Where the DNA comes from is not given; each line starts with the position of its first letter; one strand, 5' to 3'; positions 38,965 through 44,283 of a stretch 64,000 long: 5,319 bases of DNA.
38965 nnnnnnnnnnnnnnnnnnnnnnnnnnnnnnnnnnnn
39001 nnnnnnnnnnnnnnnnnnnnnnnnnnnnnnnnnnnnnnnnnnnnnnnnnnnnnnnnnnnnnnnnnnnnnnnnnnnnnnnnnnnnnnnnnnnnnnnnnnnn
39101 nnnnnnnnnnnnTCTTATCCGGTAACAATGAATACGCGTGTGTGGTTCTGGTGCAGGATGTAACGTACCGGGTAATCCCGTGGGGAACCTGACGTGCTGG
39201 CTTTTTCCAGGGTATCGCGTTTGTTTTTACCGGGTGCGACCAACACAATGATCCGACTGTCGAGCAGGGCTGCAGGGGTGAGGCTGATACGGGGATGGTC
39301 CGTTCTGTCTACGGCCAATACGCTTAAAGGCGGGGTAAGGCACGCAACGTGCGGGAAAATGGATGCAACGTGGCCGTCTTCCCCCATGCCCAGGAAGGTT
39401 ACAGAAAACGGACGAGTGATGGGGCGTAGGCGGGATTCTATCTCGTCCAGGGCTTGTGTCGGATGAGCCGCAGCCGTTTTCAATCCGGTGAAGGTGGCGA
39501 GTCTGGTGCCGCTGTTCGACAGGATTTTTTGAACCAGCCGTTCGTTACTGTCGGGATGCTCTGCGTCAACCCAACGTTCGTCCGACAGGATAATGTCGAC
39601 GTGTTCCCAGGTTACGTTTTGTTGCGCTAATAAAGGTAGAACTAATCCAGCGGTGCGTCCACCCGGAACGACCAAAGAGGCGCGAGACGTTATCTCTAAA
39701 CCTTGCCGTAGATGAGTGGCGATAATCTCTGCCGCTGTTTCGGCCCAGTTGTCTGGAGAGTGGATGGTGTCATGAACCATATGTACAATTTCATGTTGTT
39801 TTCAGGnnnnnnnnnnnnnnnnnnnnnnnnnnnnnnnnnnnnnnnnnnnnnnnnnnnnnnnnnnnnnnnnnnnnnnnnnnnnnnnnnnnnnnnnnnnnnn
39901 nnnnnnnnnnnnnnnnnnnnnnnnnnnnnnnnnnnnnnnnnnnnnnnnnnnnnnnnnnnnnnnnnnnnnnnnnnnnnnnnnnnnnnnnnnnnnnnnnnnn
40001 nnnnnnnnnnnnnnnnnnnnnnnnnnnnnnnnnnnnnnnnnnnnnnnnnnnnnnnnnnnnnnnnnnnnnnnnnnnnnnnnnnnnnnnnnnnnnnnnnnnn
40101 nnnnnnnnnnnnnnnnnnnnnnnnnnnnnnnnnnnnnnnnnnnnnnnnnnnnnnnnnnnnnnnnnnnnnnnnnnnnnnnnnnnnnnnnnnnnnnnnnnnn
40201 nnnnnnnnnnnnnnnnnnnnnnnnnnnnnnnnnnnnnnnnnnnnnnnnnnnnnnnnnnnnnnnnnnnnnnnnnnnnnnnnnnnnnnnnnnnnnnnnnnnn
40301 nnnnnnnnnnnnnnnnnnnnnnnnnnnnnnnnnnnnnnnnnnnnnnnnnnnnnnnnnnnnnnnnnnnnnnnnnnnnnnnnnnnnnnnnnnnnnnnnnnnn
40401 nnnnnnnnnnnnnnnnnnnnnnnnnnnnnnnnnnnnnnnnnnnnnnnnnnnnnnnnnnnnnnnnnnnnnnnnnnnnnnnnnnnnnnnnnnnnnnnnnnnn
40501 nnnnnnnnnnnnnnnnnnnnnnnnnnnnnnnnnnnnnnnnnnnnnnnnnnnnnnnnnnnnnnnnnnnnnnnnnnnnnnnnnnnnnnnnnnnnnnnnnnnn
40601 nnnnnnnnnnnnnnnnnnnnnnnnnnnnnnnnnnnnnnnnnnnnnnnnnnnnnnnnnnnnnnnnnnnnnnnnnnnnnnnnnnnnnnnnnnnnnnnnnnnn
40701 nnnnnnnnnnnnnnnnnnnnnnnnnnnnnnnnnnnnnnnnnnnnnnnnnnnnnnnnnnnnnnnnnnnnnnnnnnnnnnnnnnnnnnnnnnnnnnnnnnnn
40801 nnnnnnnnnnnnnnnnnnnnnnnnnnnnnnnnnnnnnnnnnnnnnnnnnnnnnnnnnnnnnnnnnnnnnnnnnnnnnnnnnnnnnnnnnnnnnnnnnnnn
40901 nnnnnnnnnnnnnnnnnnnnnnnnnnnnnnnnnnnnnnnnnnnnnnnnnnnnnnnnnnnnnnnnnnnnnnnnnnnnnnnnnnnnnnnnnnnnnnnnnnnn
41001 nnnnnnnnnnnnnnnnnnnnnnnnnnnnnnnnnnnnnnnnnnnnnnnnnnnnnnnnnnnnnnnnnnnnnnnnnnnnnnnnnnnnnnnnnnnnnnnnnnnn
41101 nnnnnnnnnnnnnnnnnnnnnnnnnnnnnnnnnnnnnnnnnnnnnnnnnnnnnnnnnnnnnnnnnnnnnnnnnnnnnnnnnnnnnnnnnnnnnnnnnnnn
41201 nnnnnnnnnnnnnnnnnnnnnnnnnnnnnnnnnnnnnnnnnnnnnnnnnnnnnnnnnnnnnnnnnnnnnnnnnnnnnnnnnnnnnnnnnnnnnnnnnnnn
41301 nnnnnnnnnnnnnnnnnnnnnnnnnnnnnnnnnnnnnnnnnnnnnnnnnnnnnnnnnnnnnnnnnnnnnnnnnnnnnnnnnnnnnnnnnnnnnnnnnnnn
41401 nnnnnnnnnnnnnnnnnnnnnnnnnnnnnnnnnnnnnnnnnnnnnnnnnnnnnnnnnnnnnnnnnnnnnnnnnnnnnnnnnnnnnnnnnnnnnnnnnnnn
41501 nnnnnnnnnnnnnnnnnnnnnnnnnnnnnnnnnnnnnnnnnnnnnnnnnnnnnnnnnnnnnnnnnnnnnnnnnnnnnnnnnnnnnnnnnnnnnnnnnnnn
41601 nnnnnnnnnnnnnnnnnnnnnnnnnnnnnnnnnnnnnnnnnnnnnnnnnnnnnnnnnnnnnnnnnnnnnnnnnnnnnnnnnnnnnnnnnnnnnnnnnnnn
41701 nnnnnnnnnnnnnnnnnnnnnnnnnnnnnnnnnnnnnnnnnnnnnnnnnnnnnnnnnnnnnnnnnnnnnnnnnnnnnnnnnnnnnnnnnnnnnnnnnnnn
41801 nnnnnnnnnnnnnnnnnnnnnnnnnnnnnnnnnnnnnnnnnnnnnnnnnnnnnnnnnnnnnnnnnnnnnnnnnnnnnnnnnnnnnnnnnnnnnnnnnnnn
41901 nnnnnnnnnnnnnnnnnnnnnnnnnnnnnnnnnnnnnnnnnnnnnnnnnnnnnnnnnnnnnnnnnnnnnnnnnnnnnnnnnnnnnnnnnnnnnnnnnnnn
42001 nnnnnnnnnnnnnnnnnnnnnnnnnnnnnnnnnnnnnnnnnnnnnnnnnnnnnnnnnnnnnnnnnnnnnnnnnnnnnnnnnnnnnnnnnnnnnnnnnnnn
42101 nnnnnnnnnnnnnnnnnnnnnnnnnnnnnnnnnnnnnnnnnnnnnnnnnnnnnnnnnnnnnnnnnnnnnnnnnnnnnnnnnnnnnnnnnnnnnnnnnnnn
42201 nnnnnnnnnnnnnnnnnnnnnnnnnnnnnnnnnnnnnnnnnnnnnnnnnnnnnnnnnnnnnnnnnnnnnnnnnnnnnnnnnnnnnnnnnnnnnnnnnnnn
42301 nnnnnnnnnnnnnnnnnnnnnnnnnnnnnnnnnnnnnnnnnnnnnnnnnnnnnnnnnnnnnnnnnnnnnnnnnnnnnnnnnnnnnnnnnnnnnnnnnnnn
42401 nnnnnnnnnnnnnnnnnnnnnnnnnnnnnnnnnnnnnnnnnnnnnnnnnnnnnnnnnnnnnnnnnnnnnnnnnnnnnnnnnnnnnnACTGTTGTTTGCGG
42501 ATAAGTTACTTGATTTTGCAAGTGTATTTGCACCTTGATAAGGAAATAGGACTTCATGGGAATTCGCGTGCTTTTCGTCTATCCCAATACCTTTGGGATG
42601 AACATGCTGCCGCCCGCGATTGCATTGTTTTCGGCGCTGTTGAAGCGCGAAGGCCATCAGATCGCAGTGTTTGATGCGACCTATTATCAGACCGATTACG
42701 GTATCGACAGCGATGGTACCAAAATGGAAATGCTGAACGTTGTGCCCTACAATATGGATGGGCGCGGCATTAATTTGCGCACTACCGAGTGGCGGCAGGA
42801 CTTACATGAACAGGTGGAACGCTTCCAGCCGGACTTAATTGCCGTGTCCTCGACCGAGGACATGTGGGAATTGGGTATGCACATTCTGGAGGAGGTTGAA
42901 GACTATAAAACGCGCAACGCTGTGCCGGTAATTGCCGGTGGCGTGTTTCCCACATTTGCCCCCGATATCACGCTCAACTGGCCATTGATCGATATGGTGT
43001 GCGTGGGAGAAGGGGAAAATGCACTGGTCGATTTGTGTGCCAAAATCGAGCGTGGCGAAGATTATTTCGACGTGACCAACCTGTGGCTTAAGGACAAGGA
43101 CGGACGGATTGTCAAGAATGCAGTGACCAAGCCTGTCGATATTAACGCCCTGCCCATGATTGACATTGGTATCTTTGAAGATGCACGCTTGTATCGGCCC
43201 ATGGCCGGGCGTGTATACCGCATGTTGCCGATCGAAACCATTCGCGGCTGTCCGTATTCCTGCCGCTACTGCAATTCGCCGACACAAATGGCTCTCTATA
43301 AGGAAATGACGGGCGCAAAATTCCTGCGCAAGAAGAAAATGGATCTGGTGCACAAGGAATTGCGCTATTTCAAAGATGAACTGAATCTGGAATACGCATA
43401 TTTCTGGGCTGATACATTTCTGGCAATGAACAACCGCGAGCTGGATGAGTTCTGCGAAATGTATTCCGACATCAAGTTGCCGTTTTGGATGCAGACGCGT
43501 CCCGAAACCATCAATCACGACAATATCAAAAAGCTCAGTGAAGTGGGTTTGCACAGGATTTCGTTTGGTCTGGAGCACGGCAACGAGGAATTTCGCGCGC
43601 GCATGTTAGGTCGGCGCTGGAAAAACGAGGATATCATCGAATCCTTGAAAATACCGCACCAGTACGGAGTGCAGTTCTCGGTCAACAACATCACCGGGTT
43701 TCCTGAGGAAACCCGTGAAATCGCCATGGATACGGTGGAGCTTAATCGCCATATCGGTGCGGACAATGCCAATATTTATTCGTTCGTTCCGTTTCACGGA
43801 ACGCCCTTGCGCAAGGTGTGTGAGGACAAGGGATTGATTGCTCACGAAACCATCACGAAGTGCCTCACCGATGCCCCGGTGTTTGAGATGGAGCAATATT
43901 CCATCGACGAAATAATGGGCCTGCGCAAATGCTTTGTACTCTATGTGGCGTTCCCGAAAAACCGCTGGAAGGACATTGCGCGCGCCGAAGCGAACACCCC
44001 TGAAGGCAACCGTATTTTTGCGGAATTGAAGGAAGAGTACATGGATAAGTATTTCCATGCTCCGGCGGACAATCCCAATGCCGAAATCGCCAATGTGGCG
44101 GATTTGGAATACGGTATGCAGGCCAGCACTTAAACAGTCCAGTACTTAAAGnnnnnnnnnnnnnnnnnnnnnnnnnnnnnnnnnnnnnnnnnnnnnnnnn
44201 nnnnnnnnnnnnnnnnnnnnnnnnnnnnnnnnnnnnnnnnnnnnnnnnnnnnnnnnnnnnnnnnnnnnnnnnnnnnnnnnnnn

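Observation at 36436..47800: Second tailoring module repeats the B12-rSAM + rSAM/SPASM + methyltransferase set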

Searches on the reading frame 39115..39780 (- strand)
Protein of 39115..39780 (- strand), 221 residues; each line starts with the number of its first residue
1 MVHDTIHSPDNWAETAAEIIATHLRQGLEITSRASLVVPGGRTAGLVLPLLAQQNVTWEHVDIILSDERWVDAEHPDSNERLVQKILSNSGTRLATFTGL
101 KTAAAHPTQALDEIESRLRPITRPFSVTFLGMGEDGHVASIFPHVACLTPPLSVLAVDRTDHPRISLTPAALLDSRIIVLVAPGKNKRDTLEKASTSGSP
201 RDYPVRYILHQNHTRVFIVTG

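Call 3: search_protein_families(library=pfam, proteins=[window:39115-39780:-])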
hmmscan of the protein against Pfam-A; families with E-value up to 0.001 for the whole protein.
window:39115-39780:- (221 aa): 1 family
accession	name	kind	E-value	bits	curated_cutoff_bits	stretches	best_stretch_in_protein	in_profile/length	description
PF01182.26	Glucosamine_iso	-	4.3e-45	154.7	27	1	8-214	2-221/225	Glucosamine-6-phosphate isomerases/6-phosphogluconolactonase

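Call 8: search_protein_families(library=ncbifam, proteins=[window:39115-39780:-], max_evalue=0.00001)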
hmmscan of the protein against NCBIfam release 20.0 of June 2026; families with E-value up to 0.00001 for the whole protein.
window:39115-39780:- (221 aa): 1 family
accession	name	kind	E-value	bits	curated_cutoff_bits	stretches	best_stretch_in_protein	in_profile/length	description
TIGR01198.1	pgl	equivalog_domain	6.6e-41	140.4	124.45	1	10-217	6-225/234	6-phosphogluconolactonase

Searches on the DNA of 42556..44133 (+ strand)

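Call 52: search_rna_families(sources=[L032, L014, L015, L020, L021], threshold=gathering)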
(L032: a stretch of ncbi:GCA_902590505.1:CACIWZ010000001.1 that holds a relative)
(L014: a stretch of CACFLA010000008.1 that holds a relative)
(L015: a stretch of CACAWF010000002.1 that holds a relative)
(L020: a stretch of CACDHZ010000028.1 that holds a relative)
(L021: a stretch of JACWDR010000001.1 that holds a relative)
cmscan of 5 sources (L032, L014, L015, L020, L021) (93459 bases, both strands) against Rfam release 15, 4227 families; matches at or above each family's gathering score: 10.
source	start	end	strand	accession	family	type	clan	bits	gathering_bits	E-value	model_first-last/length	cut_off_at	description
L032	11666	11747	+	RF01689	AdoCbl-II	Cis-reg; riboswitch;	CL00101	101.4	36.5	7.3e-25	1-81/81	no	AdoCbl-II (Cobalamin/B12) riboswitch aptamer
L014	12582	12662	+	RF01689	AdoCbl-II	Cis-reg; riboswitch;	CL00101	99.8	36.5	2.2e-24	1-81/81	no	AdoCbl-II (Cobalamin/B12) riboswitch aptamer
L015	14130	14210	-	RF01689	AdoCbl-II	Cis-reg; riboswitch;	CL00101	97.3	36.5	1.4e-23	1-81/81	no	AdoCbl-II (Cobalamin/B12) riboswitch aptamer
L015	14362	14476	+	RF00001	5S_rRNA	Gene; rRNA;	CL00113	94.3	38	5.6e-19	1-120/120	no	5S ribosomal RNA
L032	19361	19475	+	RF00001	5S_rRNA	Gene; rRNA;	CL00113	93.9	38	6.9e-19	1-120/120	no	5S ribosomal RNA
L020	3649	3729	-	RF01689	AdoCbl-II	Cis-reg; riboswitch;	CL00101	92.8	36.5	3.1e-22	1-81/81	no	AdoCbl-II (Cobalamin/B12) riboswitch aptamer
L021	7283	7372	+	RF01689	AdoCbl-II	Cis-reg; riboswitch;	CL00101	75.2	36.5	8.8e-17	1-81/81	no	AdoCbl-II (Cobalamin/B12) riboswitch aptamer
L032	19220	19291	+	RF00005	tRNA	Gene; tRNA;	CL00001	75.1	29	1.8e-14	1-71/71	no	tRNA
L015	20091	20164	-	RF00005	tRNA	Gene; tRNA;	CL00001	66.5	29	4.2e-12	1-71/71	no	tRNA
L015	9849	9920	+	RF00005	tRNA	Gene; tRNA;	CL00001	51.2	29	6.9e-08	1-71/71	no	tRNA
